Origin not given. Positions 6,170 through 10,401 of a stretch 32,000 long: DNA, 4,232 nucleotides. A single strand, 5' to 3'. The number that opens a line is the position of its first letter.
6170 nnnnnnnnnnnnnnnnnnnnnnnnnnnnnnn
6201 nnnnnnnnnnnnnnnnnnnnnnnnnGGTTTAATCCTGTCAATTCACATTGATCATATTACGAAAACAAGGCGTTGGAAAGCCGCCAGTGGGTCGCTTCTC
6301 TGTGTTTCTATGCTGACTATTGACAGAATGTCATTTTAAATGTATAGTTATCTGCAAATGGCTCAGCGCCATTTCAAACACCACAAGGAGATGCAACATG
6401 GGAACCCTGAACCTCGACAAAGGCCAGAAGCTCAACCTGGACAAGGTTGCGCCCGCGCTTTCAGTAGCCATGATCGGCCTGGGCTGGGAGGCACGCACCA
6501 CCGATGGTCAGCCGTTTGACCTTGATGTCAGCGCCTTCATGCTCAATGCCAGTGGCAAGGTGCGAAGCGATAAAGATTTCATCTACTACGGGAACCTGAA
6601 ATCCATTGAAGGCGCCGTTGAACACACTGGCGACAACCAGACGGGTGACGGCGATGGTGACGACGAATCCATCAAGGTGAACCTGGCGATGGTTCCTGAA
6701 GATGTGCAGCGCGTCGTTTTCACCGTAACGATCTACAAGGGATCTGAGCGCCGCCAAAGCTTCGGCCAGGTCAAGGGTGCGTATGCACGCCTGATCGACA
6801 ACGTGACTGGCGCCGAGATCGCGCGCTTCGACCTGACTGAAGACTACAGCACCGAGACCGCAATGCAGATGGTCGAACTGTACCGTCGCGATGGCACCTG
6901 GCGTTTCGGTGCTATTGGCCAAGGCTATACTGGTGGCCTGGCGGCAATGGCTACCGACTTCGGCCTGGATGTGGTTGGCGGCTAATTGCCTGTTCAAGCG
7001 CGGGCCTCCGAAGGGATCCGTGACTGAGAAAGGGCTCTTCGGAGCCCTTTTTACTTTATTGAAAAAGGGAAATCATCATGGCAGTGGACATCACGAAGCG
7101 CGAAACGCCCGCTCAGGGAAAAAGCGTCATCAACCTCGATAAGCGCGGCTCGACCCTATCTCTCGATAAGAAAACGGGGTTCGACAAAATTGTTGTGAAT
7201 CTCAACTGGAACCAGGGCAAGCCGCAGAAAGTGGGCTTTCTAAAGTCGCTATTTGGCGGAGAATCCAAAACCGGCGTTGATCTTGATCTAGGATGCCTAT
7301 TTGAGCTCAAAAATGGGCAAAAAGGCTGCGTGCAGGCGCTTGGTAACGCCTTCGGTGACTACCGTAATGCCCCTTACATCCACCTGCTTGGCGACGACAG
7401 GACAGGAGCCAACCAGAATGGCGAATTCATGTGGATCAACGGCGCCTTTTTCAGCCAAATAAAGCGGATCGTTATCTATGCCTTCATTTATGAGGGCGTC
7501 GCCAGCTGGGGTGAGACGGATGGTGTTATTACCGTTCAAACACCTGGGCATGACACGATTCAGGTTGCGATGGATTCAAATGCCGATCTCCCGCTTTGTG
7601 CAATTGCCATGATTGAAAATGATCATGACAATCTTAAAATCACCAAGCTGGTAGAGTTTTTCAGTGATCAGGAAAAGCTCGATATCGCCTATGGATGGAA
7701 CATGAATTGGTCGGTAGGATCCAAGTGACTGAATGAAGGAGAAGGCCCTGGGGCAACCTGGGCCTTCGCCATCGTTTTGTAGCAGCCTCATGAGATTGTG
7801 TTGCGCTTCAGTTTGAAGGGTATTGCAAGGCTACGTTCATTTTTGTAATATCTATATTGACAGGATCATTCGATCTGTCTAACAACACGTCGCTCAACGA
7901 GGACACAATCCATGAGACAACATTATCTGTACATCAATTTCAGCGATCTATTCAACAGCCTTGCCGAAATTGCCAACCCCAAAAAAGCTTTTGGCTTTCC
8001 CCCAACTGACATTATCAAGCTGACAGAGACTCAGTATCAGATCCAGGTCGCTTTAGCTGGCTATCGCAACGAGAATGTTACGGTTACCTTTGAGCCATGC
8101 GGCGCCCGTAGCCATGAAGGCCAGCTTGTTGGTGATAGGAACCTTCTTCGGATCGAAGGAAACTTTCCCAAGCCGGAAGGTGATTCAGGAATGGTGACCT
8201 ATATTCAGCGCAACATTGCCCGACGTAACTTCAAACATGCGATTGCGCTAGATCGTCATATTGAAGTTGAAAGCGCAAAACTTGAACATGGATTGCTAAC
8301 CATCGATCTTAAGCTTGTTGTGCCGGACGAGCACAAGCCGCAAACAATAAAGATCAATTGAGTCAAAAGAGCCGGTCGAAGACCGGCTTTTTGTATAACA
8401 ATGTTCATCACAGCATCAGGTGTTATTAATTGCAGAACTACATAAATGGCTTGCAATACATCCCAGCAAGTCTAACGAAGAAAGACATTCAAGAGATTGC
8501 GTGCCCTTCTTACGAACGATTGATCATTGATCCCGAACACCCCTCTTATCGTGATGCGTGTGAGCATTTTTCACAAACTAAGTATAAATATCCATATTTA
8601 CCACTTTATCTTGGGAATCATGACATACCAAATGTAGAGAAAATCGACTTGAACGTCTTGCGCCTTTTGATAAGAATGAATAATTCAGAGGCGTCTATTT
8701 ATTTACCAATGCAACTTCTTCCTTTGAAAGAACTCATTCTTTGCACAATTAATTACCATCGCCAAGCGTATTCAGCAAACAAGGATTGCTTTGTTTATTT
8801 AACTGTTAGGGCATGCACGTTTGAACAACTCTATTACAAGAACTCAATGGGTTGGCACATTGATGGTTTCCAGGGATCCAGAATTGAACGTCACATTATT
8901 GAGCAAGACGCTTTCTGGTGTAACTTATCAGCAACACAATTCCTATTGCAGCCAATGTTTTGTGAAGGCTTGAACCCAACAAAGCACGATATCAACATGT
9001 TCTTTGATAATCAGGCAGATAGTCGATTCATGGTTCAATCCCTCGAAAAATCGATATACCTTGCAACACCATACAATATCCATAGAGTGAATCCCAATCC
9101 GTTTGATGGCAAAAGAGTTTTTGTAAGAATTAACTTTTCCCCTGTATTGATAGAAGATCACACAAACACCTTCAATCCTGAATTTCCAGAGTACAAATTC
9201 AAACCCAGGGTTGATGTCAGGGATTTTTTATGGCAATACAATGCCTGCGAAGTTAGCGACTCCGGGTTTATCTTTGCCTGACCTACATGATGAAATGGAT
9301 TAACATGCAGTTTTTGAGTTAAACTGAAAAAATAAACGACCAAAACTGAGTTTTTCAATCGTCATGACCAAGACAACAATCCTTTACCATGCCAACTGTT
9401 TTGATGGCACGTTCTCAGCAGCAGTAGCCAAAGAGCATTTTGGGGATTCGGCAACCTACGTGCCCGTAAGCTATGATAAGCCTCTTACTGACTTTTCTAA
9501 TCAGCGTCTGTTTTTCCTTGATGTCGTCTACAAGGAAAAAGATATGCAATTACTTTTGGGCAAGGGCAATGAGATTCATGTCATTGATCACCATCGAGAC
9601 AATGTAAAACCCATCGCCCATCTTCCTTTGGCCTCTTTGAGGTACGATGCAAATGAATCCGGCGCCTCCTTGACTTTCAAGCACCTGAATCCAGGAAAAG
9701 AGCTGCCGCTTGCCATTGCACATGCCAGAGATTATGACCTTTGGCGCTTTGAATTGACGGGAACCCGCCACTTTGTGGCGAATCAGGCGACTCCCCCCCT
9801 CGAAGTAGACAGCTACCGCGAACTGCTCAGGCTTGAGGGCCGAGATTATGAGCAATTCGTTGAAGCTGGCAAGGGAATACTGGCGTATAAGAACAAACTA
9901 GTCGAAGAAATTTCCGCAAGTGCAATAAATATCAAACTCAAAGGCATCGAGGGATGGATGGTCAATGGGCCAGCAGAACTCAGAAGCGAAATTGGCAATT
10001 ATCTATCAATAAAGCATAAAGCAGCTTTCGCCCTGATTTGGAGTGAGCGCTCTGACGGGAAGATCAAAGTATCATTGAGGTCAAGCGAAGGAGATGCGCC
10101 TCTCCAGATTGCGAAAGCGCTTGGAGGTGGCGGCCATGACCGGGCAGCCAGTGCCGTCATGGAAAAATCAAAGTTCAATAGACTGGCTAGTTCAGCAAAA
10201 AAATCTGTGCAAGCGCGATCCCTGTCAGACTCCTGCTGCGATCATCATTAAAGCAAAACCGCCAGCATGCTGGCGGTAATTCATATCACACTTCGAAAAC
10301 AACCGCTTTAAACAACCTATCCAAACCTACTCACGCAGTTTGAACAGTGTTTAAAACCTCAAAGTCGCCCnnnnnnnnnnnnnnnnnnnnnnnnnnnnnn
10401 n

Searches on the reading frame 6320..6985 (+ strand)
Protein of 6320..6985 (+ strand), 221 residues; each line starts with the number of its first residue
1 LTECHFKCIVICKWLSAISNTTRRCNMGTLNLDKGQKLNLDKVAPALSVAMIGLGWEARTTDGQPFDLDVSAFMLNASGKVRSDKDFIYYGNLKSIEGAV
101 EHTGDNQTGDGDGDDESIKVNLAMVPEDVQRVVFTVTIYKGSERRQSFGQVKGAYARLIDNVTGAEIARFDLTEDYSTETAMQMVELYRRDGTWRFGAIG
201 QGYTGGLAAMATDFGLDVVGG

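Call 5: search_protein_families(library=pfam, proteins=[window:6320-6985:+], max_evalue=0.01)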
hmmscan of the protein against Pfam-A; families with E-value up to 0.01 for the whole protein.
window:6320-6985:+ (221 aa): 1 family
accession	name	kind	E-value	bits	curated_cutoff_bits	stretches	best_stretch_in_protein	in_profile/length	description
PF02342.23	TerD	-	2.3e-77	259.2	25.3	1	30-214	3-187/187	TerD domain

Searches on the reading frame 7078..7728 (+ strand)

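Call 5: search_protein_families(library=pfam, proteins=[window:7078-7728:+], max_evalue=0.01)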
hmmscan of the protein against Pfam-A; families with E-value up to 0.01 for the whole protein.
window:7078-7728:+ (216 aa): 1 family
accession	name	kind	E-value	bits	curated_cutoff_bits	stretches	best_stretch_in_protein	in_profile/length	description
PF02342.23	TerD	-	0.0015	18.5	25.3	1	22-141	6-115/187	TerD domain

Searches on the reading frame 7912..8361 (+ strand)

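Call 5: search_protein_families(library=pfam, proteins=[window:7912-8361:+], max_evalue=0.01)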
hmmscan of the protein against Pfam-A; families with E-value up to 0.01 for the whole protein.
window:7912-8361:+ (149 aa): 2 families
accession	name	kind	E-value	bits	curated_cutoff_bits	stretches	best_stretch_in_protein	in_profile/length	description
PF00011.27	HSP20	-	3.3e-06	27.6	20.8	1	35-149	2-102/102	Hsp20/alpha crystallin family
PF08308.17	PEGA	-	0.0043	17.4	20.8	1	26-61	21-56/71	PEGA domain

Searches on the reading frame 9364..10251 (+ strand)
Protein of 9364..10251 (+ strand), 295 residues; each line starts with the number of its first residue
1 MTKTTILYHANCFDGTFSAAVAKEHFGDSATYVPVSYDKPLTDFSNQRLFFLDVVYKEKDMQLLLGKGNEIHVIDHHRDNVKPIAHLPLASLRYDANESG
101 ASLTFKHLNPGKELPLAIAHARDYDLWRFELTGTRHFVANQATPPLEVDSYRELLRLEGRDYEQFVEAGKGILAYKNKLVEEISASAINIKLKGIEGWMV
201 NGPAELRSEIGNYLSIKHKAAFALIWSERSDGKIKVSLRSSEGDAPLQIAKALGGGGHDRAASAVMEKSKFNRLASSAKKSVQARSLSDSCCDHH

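Call 5: search_protein_families(library=pfam, proteins=[window:9364-10251:+], max_evalue=0.01)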
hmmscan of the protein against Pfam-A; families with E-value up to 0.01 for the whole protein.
window:9364-10251:+ (295 aa): 2 families
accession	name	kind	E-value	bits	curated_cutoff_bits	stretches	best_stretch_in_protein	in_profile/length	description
PF02272.25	DHHA1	-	3.9e-09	37.3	25.9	1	206-282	18-100/102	DHHA1 domain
PF01368.27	DHH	-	0.0058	17.3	28.1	0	13-109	12-103/125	DHH family, N-terminal domain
